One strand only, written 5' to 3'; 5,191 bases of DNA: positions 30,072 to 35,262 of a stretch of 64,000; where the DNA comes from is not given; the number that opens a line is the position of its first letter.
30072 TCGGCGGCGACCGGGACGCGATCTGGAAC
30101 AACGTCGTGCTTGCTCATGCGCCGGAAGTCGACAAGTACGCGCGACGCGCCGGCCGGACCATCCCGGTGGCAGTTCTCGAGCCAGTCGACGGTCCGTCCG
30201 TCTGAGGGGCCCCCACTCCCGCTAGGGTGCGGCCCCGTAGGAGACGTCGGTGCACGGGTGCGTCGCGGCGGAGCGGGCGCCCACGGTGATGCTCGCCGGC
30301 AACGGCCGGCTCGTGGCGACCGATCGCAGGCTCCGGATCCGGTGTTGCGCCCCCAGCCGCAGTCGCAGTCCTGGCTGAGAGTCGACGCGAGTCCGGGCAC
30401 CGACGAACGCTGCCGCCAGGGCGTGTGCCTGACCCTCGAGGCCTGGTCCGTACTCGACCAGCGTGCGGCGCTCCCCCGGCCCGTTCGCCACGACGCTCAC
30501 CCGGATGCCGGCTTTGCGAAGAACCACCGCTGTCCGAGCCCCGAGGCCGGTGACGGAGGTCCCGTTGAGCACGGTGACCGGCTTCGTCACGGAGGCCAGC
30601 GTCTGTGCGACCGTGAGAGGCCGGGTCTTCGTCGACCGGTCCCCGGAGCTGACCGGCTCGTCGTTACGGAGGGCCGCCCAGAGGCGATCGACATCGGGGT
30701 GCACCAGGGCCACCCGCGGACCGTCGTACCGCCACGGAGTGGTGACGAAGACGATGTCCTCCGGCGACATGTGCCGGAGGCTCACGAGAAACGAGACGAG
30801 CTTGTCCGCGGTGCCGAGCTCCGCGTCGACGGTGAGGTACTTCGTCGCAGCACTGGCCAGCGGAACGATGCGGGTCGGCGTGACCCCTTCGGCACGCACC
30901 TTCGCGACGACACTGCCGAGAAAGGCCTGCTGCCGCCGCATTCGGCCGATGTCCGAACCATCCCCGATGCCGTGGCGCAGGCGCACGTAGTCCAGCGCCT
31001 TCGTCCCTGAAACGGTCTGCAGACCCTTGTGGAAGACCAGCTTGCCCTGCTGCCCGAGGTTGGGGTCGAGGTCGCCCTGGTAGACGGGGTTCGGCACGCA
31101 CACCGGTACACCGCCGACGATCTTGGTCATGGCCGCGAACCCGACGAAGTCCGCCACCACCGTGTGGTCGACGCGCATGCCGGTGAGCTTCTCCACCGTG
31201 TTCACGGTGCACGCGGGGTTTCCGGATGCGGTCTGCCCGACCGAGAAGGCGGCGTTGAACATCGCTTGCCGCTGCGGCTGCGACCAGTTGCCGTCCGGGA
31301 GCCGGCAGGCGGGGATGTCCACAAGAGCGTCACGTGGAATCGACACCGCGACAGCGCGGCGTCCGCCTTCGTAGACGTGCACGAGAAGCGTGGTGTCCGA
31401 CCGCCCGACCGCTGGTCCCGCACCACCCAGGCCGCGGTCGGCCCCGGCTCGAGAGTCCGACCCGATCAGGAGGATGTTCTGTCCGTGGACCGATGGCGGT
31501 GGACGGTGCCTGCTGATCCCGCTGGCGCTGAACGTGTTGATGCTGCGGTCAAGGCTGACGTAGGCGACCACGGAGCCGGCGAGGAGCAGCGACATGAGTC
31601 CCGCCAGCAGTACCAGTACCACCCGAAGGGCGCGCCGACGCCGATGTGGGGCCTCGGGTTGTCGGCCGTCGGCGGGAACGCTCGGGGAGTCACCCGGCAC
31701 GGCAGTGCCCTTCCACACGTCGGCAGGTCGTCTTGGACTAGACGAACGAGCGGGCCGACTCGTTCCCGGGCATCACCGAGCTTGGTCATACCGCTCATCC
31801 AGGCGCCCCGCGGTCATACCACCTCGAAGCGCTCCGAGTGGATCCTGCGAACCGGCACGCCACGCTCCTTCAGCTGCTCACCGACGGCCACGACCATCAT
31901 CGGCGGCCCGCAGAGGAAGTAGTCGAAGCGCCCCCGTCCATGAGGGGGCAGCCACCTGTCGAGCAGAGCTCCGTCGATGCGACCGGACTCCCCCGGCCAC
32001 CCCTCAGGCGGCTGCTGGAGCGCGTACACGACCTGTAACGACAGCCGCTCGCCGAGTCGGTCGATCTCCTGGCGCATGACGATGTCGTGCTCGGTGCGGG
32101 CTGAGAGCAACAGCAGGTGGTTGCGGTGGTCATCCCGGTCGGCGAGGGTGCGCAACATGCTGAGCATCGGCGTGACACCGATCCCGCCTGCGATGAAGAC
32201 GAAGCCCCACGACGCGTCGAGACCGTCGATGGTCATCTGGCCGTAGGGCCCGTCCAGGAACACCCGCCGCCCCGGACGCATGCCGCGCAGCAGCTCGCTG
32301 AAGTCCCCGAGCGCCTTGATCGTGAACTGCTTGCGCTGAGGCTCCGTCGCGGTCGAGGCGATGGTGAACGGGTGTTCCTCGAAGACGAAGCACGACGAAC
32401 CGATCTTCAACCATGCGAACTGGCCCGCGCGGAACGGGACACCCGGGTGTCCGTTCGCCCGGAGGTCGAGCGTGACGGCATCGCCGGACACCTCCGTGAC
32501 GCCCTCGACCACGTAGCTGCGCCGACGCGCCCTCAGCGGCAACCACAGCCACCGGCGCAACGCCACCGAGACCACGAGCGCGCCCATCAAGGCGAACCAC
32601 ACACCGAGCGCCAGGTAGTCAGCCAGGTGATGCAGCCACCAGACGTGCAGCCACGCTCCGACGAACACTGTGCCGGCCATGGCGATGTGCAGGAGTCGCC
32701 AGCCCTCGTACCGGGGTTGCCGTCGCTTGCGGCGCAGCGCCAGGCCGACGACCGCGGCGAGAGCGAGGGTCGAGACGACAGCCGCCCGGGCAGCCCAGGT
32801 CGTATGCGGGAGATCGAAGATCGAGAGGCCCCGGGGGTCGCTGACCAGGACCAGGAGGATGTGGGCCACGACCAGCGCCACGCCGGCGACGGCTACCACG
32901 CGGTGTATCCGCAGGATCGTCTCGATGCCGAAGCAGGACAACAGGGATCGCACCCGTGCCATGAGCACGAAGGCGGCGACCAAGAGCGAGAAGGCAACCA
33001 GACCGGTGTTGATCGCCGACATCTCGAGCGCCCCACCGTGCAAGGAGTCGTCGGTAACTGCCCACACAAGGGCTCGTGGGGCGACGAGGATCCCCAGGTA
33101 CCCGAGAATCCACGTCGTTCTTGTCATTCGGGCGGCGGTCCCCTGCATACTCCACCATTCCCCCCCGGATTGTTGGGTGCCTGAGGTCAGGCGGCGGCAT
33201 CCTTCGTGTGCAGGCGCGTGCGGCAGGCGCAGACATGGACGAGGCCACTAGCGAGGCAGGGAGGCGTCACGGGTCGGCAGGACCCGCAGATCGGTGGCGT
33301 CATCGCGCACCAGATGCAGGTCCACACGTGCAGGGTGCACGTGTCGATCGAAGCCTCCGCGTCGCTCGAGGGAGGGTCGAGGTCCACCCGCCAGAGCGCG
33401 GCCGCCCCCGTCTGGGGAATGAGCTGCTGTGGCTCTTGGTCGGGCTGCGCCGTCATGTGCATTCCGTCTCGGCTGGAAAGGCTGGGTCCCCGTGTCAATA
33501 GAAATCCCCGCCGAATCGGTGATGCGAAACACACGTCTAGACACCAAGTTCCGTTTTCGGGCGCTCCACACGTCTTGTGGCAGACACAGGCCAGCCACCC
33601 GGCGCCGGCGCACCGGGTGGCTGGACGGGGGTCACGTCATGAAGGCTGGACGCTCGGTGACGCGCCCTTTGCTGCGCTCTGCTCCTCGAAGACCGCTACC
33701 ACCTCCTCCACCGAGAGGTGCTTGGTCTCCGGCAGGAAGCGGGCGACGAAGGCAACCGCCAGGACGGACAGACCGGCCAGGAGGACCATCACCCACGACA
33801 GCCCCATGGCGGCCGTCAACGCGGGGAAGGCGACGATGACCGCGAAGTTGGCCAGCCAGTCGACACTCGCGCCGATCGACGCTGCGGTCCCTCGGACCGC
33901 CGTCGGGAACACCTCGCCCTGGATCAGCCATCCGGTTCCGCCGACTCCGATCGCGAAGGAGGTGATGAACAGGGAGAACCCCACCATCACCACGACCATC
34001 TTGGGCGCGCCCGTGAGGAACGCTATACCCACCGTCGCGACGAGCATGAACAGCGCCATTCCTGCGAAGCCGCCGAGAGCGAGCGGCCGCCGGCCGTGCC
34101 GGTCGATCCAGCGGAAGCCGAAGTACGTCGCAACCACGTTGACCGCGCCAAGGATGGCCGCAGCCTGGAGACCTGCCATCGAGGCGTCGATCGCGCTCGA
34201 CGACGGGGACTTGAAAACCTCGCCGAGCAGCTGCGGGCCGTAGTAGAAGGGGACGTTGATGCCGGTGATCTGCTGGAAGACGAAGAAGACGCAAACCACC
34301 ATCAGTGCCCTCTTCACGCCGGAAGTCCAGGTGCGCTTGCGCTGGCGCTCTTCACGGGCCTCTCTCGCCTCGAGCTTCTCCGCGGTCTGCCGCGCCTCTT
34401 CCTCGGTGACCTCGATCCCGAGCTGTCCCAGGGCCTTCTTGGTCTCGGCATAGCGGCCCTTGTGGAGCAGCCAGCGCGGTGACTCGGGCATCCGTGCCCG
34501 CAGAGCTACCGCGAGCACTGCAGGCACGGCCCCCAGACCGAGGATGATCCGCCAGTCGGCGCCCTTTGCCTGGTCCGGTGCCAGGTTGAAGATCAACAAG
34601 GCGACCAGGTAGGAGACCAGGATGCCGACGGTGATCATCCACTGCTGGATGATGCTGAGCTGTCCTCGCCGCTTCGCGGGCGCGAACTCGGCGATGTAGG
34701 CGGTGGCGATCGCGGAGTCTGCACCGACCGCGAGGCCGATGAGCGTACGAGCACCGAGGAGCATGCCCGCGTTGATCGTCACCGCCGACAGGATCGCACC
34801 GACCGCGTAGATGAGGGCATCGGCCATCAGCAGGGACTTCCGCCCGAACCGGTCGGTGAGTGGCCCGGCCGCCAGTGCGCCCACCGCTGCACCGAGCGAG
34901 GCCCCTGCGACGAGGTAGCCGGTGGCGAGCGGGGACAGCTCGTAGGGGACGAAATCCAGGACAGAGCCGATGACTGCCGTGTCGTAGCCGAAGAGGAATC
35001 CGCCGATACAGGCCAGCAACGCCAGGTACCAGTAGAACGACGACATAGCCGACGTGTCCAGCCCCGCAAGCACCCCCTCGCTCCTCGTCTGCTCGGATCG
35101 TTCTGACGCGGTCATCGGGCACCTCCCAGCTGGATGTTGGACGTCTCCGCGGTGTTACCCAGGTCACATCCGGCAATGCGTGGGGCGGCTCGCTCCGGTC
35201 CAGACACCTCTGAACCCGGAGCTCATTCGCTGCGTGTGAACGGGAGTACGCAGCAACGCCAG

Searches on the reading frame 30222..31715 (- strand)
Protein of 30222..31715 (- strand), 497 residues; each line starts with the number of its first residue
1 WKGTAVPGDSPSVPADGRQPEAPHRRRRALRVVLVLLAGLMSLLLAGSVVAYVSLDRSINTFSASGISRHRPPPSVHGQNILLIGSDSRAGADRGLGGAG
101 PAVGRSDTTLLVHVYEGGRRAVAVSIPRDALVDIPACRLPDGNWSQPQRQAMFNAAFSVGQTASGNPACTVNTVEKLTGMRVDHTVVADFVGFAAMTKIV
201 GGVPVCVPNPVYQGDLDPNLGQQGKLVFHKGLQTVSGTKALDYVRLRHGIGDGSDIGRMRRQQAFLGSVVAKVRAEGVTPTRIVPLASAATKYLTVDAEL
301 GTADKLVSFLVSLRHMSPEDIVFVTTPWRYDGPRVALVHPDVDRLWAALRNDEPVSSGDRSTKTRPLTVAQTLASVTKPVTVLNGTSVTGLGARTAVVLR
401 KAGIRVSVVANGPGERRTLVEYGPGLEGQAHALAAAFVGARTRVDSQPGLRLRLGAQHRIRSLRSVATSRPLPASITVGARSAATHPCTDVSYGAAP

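Call 18: search_protein_families(library=pfam, proteins=[window:30222-31715:-], max_evalue=0.001)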
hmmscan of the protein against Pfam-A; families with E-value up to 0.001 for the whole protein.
window:30222-31715:- (497 aa): 2 families
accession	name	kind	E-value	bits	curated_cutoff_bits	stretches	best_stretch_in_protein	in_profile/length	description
PF03816.19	LytR_cpsA_psr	-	1.2e-36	126.6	24.6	1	105-274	1-149/150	LytR_cpsA_psr family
PF13399.11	LytR_C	-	7.5e-11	43.2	22.2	1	379-456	3-84/86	LytR cell envelope-related transcriptional attenuator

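Call 83: search_protein_families(library=padloc, proteins=[window:30222-31715:-], max_evalue=0.00001)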
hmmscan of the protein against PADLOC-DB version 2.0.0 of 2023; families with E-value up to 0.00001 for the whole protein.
window:30222-31715:- (497 aa): 0 families

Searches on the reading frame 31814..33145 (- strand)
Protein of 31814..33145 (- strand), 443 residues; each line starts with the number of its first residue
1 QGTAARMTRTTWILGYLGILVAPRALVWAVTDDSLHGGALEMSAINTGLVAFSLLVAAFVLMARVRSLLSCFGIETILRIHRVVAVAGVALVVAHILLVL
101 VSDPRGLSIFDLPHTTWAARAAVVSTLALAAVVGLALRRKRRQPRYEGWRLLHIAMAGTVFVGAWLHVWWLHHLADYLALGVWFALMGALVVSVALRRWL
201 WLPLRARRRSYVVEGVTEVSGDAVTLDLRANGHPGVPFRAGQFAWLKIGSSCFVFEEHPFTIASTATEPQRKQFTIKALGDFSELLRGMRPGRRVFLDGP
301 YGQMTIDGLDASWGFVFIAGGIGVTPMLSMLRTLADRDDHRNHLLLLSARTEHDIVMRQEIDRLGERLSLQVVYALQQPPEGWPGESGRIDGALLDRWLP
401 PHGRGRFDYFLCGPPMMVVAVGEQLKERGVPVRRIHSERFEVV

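Call 18: search_protein_families(library=pfam, proteins=[window:31814-33145:-], max_evalue=0.001)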
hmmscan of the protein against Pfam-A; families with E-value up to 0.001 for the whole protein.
window:31814-33145:- (443 aa): 4 families
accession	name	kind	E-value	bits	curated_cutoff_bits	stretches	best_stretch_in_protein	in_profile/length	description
PF00175.26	NAD_binding_1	-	1.4e-21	77.6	22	1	317-421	1-107/109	Oxidoreductase NAD-binding domain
PF01794.25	Ferric_reduct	-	5e-12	46.4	28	1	47-163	1-120/121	Ferric reductase like transmembrane component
PF08022.18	FAD_binding_8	-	7.4e-08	32.9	22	1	221-303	14-107/109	FAD-binding domain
PF08030.17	NAD_binding_6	-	0.00026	21.5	22.2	0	316-355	5-49/156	Ferric reductase NAD binding domain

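Call 83: search_protein_families(library=padloc, proteins=[window:31814-33145:-], max_evalue=0.00001)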
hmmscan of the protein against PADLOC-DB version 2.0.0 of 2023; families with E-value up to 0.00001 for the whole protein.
window:31814-33145:- (443 aa): 0 families

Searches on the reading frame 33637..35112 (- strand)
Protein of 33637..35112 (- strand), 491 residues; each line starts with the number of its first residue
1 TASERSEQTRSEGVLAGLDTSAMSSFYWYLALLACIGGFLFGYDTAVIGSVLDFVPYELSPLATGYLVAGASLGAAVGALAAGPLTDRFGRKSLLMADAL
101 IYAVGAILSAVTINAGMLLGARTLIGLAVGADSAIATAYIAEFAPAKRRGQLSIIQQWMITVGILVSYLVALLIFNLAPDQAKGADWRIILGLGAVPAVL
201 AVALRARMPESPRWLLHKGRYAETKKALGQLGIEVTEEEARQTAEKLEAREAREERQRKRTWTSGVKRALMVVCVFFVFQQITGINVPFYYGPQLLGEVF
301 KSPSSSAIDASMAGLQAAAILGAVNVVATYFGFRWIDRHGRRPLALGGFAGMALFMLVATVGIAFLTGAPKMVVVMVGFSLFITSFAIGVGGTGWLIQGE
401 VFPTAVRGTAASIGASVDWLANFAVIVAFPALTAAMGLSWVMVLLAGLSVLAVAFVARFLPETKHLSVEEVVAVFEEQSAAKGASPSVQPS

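Call 18: search_protein_families(library=pfam, proteins=[window:33637-35112:-], max_evalue=0.001)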
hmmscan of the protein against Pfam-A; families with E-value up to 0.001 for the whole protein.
window:33637-35112:- (491 aa): 3 families
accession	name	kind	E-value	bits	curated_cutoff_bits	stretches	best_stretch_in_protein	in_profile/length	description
PF00083.30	Sugar_tr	-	4.1e-102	342.8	22.3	1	31-475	2-452/452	Sugar (and other) transporter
PF07690.21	MFS_1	-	1.2e-32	113.7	33.4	2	35-321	2-250/347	Major Facilitator Superfamily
PF06609.19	TRI12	-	1.9e-07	30.4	23.2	1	72-204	88-212/599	Fungal trichothecene efflux pump (TRI12)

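Call 83: search_protein_families(library=padloc, proteins=[window:33637-35112:-], max_evalue=0.00001)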
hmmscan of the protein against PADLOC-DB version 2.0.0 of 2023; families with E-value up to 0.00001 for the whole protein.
window:33637-35112:- (491 aa): 0 families
